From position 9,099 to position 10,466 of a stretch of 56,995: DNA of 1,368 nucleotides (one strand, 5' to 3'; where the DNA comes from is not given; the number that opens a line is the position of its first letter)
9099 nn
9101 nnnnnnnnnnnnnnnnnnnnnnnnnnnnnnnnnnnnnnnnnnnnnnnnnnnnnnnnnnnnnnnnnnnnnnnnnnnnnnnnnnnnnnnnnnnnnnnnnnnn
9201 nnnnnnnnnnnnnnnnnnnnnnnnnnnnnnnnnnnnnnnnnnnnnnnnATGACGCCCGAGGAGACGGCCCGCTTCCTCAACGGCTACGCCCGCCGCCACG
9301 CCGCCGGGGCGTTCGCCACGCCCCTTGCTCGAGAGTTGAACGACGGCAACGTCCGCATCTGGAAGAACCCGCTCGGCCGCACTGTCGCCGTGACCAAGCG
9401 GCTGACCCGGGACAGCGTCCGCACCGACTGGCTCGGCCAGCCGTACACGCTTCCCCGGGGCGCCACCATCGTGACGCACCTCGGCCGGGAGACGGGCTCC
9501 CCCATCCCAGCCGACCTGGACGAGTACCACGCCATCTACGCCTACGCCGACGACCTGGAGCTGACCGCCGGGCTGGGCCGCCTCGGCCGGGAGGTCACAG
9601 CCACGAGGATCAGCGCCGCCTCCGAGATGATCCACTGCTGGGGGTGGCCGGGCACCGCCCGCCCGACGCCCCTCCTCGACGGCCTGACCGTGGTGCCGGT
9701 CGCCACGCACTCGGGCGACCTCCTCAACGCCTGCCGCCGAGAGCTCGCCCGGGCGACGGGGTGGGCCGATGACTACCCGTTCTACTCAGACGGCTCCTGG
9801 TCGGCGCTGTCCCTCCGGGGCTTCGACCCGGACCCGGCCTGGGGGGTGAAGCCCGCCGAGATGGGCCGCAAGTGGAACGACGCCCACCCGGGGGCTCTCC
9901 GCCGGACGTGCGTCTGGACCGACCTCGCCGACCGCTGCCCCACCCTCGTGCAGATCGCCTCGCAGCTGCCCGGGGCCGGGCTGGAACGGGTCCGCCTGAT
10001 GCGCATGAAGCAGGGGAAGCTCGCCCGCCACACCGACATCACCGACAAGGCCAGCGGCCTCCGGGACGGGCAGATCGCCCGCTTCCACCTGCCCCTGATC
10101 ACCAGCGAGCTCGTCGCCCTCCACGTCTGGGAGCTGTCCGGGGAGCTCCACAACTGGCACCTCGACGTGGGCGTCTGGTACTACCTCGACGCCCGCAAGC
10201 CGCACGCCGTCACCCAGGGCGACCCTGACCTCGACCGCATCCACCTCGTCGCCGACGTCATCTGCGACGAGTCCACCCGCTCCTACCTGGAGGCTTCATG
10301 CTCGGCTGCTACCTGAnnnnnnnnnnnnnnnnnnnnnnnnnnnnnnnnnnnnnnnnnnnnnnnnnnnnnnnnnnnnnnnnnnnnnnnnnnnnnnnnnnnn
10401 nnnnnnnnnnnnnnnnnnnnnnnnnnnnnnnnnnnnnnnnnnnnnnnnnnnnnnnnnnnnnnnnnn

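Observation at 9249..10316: Two-domain protein: unassigned ~170-aa N-terminal domain fused to an aspartyl/asparaginyl beta-hydroxylase-type oxygenase, inside a DNA-modification operon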

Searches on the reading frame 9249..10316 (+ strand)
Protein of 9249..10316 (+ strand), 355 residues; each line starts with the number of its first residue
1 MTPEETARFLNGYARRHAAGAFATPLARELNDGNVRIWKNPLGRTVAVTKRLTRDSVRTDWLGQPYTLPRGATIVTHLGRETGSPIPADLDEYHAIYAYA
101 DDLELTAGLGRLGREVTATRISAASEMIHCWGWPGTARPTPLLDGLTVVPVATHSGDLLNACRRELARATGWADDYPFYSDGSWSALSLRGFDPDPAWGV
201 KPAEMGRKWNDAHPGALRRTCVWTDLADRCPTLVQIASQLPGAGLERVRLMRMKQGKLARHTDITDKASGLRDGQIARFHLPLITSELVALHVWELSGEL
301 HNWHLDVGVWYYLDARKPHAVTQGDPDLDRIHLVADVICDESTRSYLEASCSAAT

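Call 3: search_protein_families(library=pfam, proteins=[window:9249-10316:+], max_evalue=1)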
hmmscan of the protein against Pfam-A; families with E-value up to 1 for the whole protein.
window:9249-10316:+ (355 aa): 1 family
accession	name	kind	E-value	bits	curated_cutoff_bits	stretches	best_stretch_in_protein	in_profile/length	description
PF05118.21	Asp_Arg_Hydrox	-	9.2e-06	26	22.6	1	223-337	49-154/157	Aspartyl/Asparaginyl beta-hydroxylase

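Call 4: search_protein_families(library=phrogs, proteins=[window:9249-10316:+], max_evalue=0.01)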
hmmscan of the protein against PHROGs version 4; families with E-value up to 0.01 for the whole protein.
window:9249-10316:+ (355 aa): 0 families

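Call 6: search_dna_similar(query=window:9249-10316:+, collection=phages, mode=protein, max_rows=60, max_evalue=0.001)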
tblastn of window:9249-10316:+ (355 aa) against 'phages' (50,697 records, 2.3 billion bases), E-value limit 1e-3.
Records with a match: 2; places in all: 2; records where one place covers at least 80% of the query: 2.
Best place of each record, by identity: <60% 2.
By first word of the organism name: Mycobacterium 2.
By host as written in the record: Mycobacterium smegmatis mc2 155 2.
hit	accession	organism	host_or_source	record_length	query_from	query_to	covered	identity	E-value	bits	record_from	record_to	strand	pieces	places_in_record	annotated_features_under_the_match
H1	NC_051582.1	Mycobacterium phage LilMcDreamy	Mycobacterium smegmatis mc2 155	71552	8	333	92%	43.5%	2e-72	250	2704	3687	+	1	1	4: hypothetical protein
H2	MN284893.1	Mycobacterium phage LilMcDreamy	Mycobacterium smegmatis mc2 155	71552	8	333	92%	43.5%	2e-72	250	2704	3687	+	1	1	4: hypothetical protein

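Call 7: get_annotated_region(hit=H1, flank=8000)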
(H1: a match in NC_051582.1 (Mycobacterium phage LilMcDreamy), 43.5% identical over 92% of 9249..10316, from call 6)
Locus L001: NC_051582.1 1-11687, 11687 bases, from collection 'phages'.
description: Mycobacterium phage LilMcDreamy, complete genome.
organism: Mycobacterium phage LilMcDreamy (NCBI taxid 2652422)
taxonomy: Viruses; Duplodnaviria; Heunggongvirae; Uroviricota; Caudoviricetes; Bclasvirinae; Lilmcdreamyvirus; Lilmcdreamyvirus lilmcdreamy
host: Mycobacterium smegmatis mc2 155; source: soil; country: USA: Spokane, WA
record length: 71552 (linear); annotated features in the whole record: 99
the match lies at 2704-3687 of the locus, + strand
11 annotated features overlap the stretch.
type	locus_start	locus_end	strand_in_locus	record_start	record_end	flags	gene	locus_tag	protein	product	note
CDS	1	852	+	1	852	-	1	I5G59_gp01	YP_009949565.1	ParB-like partition protein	-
CDS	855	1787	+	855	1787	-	2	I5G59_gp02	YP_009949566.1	queuine tRNA-ribosyltransferase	-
CDS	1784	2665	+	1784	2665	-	3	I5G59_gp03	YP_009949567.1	hypothetical protein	-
CDS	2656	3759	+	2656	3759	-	4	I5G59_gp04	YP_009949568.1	hypothetical protein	-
CDS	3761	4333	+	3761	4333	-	5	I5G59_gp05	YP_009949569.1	terminase small subunit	-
CDS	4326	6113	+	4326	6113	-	6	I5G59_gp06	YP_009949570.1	terminase large subunit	-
CDS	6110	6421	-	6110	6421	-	7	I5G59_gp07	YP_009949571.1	hypothetical protein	-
CDS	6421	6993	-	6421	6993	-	8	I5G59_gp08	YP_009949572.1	RuvC-like Holliday junction resolvase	-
CDS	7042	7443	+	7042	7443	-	9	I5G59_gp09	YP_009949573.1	hypothetical protein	-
CDS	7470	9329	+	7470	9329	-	10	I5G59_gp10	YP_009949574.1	portal protein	-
CDS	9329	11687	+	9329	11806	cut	11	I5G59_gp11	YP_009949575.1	portal protein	-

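Call 8: find_homologous_proteins(query=window:9249-10316:+, max_evalue=0.001)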
Query window:9249-10316:+ (355 aa): 379 proteins with E <= 0.001 among 8000 candidates; the best 120 are listed.
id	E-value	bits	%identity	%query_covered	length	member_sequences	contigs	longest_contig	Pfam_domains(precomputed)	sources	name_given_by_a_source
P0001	8.5e-236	800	97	100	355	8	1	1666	PF05118.22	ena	-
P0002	7.4e-167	573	73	100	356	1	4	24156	PF05118.22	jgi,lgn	-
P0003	6.9e-145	501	66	100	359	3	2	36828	-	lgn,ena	-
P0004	1.5e-105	371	52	99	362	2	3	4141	PF05118.22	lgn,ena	-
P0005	1.8e-101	358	53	94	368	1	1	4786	PF05118.22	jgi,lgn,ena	-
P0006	8.2e-100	353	49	95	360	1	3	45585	PF05118.22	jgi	jgi:hypothetical protein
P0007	1.5e-99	352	51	97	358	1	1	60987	PF05118.22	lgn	-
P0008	4.1e-99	350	52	97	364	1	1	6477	PF05118.22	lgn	-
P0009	7.6e-99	349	52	92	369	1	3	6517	-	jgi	jgi:hypothetical protein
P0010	1.4e-98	348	53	96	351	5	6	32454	PF05118.22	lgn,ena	-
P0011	5.9e-98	346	53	98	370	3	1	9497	PF05118.22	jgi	jgi:aspartyl/asparaginyl beta-hydroxylase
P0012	2.3e-97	344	50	98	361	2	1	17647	-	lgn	-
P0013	4.9e-97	343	49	98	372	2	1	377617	-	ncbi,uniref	ncbi:aspartyl/asparaginyl beta-hydroxylase domain-containing protein [Kribbella sp. NPDC059898]|unir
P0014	7.7e-97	343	51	98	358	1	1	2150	PF05118.22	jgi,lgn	jgi:hypothetical protein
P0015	8.0e-97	343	53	98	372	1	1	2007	PF05118.22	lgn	-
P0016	4.3e-96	340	51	94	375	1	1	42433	PF05118.22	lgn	-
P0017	4.8e-96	340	50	97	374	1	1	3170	PF05118.22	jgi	jgi:hypothetical protein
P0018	1.6e-95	338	48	98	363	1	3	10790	PF05118.22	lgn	-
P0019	1.9e-95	338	49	98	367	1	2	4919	PF05118.22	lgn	-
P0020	3.0e-95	338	50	97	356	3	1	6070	PF05118.22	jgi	jgi:hypothetical protein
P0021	1.3e-94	335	48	99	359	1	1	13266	PF05118.22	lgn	-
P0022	2.0e-94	335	50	99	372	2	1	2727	PF05118.22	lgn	-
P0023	2.2e-94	335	49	96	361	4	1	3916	PF05118.22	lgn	-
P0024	5.3e-94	333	51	99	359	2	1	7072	PF05118.22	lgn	-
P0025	6.6e-94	333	49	97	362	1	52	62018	PF05118.22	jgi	jgi:hypothetical protein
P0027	9.1e-94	333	50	98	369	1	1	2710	PF05118.22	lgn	-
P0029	3.8e-93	331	49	97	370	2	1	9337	PF05118.22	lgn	-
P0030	5.0e-93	330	50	99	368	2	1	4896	PF05118.22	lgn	-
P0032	2.3e-92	328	50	96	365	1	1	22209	PF05118.22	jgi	jgi:hypothetical protein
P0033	2.4e-92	328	47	98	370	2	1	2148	PF05118.22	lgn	-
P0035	5.3e-92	327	51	96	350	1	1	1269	PF05118.22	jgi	jgi:Aspartyl/Asparaginyl beta-hydroxylase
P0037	8.8e-92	326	45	99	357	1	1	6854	PF05118.22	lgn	-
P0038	8.8e-92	326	47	99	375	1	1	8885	PF05118.22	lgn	-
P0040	1.2e-91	326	48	98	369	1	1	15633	PF05118.22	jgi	jgi:hypothetical protein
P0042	1.5e-91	325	49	95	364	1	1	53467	PF05118.22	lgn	-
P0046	3.1e-91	324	47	98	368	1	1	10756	PF05118.22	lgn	-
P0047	3.2e-91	324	49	97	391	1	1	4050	PF05118.22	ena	-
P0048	6.8e-91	323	47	99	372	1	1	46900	PF05118.22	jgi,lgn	jgi:hypothetical protein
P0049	1.0e-90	323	47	100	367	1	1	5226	PF05118.22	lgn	-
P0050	1.1e-90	323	49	93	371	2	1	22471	PF05118.22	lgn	-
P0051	1.3e-90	322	46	99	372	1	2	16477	PF05118.22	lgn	-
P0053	2.2e-90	322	48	97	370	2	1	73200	PF05118.22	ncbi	-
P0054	2.3e-90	321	47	97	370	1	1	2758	PF05118.22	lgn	-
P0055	2.7e-90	321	49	97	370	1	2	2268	PF05118.22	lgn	-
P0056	2.8e-90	321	48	97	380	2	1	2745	PF05118.22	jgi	jgi:hypothetical protein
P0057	3.2e-90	321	49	93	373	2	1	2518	PF05118.22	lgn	-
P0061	8.6e-90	320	48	97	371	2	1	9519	PF05118.22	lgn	-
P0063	2.0e-89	318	48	99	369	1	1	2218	PF05118.22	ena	-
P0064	2.3e-89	318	48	99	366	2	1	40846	PF05118.22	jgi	jgi:hypothetical protein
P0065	3.5e-89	318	47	99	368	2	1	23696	PF05118.22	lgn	-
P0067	4.3e-89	317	46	99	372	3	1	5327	PF05118.22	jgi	-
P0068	4.9e-89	317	45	99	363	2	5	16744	PF05118.22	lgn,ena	-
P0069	5.2e-89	317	48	96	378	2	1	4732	PF05118.22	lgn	-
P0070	5.5e-89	317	46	96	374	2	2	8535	PF05118.22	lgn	-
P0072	6.8e-89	317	48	98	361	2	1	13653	PF05118.22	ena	-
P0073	1.5e-88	315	47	99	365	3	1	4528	PF05118.22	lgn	-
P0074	1.9e-88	315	47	97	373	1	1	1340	PF05118.22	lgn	-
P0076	2.7e-88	315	48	99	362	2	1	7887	PF05118.22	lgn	-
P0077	3.1e-88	314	45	97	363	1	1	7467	PF05118.22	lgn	-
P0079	4.0e-88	314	49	99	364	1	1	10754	PF05118.22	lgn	-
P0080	5.8e-88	314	46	98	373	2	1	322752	PF05118.22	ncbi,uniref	ncbi:aspartyl/asparaginyl beta-hydroxylase domain-containing protein [Kribbella sp. NPDC058245]|unir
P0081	6.8e-88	313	48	98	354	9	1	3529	PF05118.22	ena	-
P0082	7.5e-88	313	47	97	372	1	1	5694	PF05118.22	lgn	-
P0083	1.2e-87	313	48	96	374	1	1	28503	PF05118.22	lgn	-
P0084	1.2e-87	313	46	99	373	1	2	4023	PF05118.22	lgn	-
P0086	1.9e-87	312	48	97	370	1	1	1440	PF05118.22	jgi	jgi:hypothetical protein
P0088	3.3e-87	311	47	98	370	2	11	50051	PF05118.22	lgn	-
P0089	3.3e-87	311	45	91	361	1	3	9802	PF05118.22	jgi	jgi:hypothetical protein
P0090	3.5e-87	311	47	97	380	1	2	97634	PF05118.22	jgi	jgi:hypothetical protein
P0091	3.8e-87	311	46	98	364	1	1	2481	PF05118.22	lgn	-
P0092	3.9e-87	311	48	99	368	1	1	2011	PF05118.22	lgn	-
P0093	4.8e-87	311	47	98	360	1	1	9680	PF05118.22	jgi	jgi:hypothetical protein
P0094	5.1e-87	310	47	97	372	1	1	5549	PF05118.22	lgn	-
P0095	5.3e-87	310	49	97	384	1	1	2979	PF05118.22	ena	-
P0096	5.7e-87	310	47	98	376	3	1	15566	PF05118.22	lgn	-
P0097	5.9e-87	310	47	97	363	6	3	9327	PF05118.22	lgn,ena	-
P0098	6.6e-87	310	48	97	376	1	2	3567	PF05118.22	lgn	-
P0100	7.0e-87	310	47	96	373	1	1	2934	PF05118.22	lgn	-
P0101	7.1e-87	310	49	92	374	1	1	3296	PF05118.22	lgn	-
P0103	8.5e-87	310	47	97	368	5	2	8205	PF05118.22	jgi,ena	jgi:hypothetical protein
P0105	1.0e-86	309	46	98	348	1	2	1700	PF05118.22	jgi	jgi:hypothetical protein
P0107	1.3e-86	309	44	98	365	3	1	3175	PF05118.22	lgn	-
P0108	1.5e-86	309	47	98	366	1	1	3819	PF05118.22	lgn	-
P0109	2.0e-86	309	45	97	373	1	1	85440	PF05118.22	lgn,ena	-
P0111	2.9e-86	308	46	99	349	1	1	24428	PF05118.22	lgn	-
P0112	2.9e-86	308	46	95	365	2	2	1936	PF05118.22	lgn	-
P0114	5.3e-86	307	48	97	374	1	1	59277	PF05118.22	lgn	-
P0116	6.4e-86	307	46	98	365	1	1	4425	PF05118.22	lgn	-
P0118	7.4e-86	307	48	97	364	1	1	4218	PF05118.22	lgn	-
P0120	1.0e-85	306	47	93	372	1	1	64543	PF05118.22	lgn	-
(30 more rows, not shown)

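Call 13: find_encoding_contigs(protein=P0007, flank=8000, max_places=2)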
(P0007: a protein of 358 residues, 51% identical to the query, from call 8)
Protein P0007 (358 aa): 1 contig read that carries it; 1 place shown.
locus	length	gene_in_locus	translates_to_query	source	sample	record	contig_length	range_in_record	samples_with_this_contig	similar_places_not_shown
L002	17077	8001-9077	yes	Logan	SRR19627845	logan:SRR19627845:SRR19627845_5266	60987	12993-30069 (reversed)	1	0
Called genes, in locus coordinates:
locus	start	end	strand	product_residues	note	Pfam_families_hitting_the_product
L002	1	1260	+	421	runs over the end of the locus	PF00772:DnaB, PF13481:AAA_25, PF03796:DnaB_C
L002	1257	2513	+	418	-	PF08241:Methyltransf_11 (faint), PF01555:N6_N4_Mtase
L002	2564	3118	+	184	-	-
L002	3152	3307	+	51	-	-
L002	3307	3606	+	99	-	-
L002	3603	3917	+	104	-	-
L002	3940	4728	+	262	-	-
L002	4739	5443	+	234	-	-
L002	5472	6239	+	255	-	-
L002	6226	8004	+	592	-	PF18724:ADDT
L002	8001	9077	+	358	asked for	PF05118:Asp_Arg_Hydrox (weak)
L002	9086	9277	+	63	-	-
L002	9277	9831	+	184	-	PF18751:Ploopntkinase3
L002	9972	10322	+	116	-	-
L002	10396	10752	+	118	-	PF00356:LacI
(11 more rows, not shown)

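Call 15: find_encoding_contigs(protein=P0013, flank=10000, max_places=2)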
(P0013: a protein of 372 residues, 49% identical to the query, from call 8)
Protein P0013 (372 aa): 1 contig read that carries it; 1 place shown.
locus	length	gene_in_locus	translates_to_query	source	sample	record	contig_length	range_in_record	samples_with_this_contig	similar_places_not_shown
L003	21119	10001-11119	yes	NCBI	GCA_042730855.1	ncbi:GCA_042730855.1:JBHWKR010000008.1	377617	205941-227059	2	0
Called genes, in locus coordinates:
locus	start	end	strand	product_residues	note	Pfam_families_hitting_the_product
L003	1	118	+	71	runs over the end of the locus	-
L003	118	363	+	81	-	-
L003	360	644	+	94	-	-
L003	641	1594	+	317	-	-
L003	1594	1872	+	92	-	-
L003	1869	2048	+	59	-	-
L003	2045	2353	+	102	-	PF26802:DUF8270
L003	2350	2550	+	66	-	-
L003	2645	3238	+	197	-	PF09250:Prim-Pol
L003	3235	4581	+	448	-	PF13481:AAA_25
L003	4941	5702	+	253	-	-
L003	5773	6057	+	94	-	PF01844:HNH (faint)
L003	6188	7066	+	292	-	-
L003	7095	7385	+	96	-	-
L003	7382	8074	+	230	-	PF02195:ParB_N (weak)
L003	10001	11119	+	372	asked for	-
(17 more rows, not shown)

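Call 23: predict_structure(alignment_id=A1)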
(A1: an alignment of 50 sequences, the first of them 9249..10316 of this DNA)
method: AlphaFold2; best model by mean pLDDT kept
length: 355 residues; sequences in the alignment: 50
mean_pLDDT: 94.1   pTM: 0.90
mean pLDDT of the five models: 94.1, 94.1, 92.9, 92.9, 92.8
residues with pLDDT >= 90: 314; 70-90: 35; 50-70: 6; < 50: 0
segments of 3 or more residues with pLDDT < 50: none
pLDDT, mean of each block of 10 residues (from residue 1): 97 95 93 95 96 97 94 98 92 97 97 97 95 95 93 96 97 75 92 92 90 94 97 98 96 93 79 94 97 97 98 96 94 97 96 89
secondary structure, 60 per line:
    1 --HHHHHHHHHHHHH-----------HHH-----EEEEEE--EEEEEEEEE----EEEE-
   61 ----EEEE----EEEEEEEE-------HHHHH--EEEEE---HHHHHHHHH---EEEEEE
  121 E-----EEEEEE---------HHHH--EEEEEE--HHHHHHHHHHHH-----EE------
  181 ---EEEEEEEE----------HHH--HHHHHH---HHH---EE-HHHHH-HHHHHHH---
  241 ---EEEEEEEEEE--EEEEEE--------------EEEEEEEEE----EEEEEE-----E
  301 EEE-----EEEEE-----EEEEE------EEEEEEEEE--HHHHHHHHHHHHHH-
elements in order: H3-15 E35-40 E43-51 E56-59 E65-68 E73-80 H88-92 E95-99 H103-111 E115-121 E127-132 H142-145 E148-153 H156-167 E184-191 H207-212 H225-229 H231-237 E244-253 E256-261 E276-284 E289-294 E300-303 E309-313 E319-323 E330-338 H341-354

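Call 26: fold_search(model_id=the predicted structure, library=pdb)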
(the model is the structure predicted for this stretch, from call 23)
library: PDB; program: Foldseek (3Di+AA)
matches with E <= 10: 1628; with E <= 0.001: 240
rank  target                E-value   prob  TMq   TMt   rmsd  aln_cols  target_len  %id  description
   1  4p7w                  1.5e-10  1.00  0.40  0.50   4.6       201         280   20  L-proline-bound L-proline cis-4-hydroxylase (released 2014-09-17)
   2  4p7x                  1.8e-10  1.00  0.41  0.50   4.1       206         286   20  L-pipecolic acid-bound L-proline cis-4-hydroxylase (released 2014-09-17)
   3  7v4f_A                4.1e-08  1.00  0.38  0.75   4.1       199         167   21  Unique non-heme hydroxylase in biosynthesis of nucleoside antibiotic pathway uncover mechanism of reaction (released 2022-02-23)
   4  7v4o_A                9.5e-08  1.00  0.37  0.69   5.1       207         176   20  Unique non-heme hydroxylase in biosynthesis of nucleoside antibiotic pathway uncover mechanism of reaction (released 2022-02-23)
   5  1e5r_B                2.4e-07  1.00  0.36  0.48   3.2       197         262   16  Proline 3-hydroxylase (type II) -apo form (released 2001-07-26)
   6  7v4m                  2.6e-07  1.00  0.37  0.72   5.2       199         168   20  Unique non-heme hydroxylase in biosynthesis of nucleoside antibiotic pathway uncover mechanism of reaction (released 2022-02-23)
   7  1e5r_A                3.3e-07  1.00  0.34  0.45   5.1       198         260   17  Proline 3-hydroxylase (type II) -apo form (released 2001-07-26)
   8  1e5s_B                1.5e-06  1.00  0.36  0.51   4.4       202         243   16  Proline 3-hydroxylase (type II) - Iron form (released 2001-07-26)
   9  7v4p_A                1.5e-06  1.00  0.36  0.70   5.1       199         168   20  Unique non-heme hydroxylase in biosynthesis of nucleoside antibiotic pathway uncover mechanism of reaction (released 2022-02-23)
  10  5apa                  1.8e-06  1.00  0.32  0.53   7.5       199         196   16  Crystal structure of human aspartate beta-hydroxylase isoform a (released 2015-09-23)
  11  6yyy_A                7.8e-06  1.00  0.29  0.25   9.9       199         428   16  Aspartyl/Asparaginyl beta-hydroxylase (AspH) oxygenase and TPR domains in complex with manganese, 4,4-dimethyl-2-oxogl (released 2021-03-17)
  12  8re6_A                1.1e-05  1.00  0.33  0.28   6.7       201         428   15  Aspartyl/Asparaginyl beta-hydroxylase (AspH) R735Q variant in complex with Mn, 2-oxoglutarate and a Factor X derived p (released 2024-12-18)
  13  6q9f_A                1.1e-05  1.00  0.33  0.28   6.5       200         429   15  Aspartyl/Asparaginyl beta-hydroxylase (AspH) H679A in complex with Mn, NOG and Factor X peptide fragment (39mer-4Ser) (released 2020-01-15)
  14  8re8_A                1.1e-05  1.00  0.33  0.28   7.0       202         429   15  Aspartyl/Asparaginyl beta-hydroxylase (AspH) R688Q variant in complex with Mn, (3R)-methyl-2-oxoglutarate and a Factor (released 2024-12-18)
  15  6yw1_A                1.2e-05  1.00  0.32  0.52  13.1       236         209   14  HIF prolyl hydroxylase 2 (PHD2/ EGLN1) in complex with 2OG and RaPID-derived silent allosteric cyclic peptide 3C (14-m (released 2020-12-30)
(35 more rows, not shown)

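Call 35: find_encoding_contigs(protein=P0025, flank=8000, max_places=2)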
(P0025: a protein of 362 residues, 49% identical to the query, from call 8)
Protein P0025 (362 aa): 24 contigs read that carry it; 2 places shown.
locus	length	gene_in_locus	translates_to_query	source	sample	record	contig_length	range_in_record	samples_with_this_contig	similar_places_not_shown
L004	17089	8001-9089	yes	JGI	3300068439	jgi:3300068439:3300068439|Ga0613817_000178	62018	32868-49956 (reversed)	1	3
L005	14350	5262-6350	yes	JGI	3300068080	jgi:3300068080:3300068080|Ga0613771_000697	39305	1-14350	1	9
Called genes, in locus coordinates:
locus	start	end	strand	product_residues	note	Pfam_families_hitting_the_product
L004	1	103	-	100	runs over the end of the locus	PF13384:HTH_23 (faint), PF13551:HTH_29 (faint), PF13936:HTH_38 (faint)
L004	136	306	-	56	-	-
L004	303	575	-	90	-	-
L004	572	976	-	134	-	PF11753:DUF3310 (weak)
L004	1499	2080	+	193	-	-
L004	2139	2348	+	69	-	-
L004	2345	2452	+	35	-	-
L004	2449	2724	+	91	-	-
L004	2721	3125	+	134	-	-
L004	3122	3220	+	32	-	-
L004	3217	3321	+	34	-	-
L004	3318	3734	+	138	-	-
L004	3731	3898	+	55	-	-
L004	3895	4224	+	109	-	-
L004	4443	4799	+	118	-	-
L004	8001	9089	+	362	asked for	PF05118:Asp_Arg_Hydrox (weak)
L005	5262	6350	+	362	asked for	PF05118:Asp_Arg_Hydrox (weak)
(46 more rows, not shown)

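Call 37: find_related_loci(query=A1, collection=viral_contigs, flank=6000)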
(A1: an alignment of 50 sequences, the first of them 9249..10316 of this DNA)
Query A1 (355 aa) in viral_contigs; peptide patterns used: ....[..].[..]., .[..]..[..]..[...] (x = any residue, [..] = any of these).
62 stretches matched a pattern; 31 encode a relative of the query (tblastn E <= 1e-3); 31 distinct loci.
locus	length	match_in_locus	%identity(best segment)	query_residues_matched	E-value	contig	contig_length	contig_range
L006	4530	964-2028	99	1-355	0e+0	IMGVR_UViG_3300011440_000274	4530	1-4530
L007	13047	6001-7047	73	1-348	9e-164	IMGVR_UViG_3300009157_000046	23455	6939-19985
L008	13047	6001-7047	73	1-348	9e-164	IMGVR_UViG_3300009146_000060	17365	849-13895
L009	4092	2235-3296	53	8-354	2e-100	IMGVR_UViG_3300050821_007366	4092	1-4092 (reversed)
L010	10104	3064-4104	52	5-347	9e-98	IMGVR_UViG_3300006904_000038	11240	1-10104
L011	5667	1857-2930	48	2-350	1e-94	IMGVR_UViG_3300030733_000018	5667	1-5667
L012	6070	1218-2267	50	4-349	6e-93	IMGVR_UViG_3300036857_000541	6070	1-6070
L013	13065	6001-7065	49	3-349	5e-92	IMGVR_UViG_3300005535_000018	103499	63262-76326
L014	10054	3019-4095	47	2-351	2e-89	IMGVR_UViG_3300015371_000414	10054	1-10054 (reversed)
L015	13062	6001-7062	46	2-347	5e-88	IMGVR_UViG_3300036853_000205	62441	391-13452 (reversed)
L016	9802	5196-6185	45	4-326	2e-86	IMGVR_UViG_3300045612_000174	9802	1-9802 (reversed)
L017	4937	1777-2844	46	5-348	3e-84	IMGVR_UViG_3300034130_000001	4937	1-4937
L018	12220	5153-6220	46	1-348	1e-83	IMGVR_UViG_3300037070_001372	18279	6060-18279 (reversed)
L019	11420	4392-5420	46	7-353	3e-83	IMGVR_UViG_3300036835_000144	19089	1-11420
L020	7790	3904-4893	46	6-333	2e-83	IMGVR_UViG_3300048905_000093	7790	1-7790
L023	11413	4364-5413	43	4-350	3e-82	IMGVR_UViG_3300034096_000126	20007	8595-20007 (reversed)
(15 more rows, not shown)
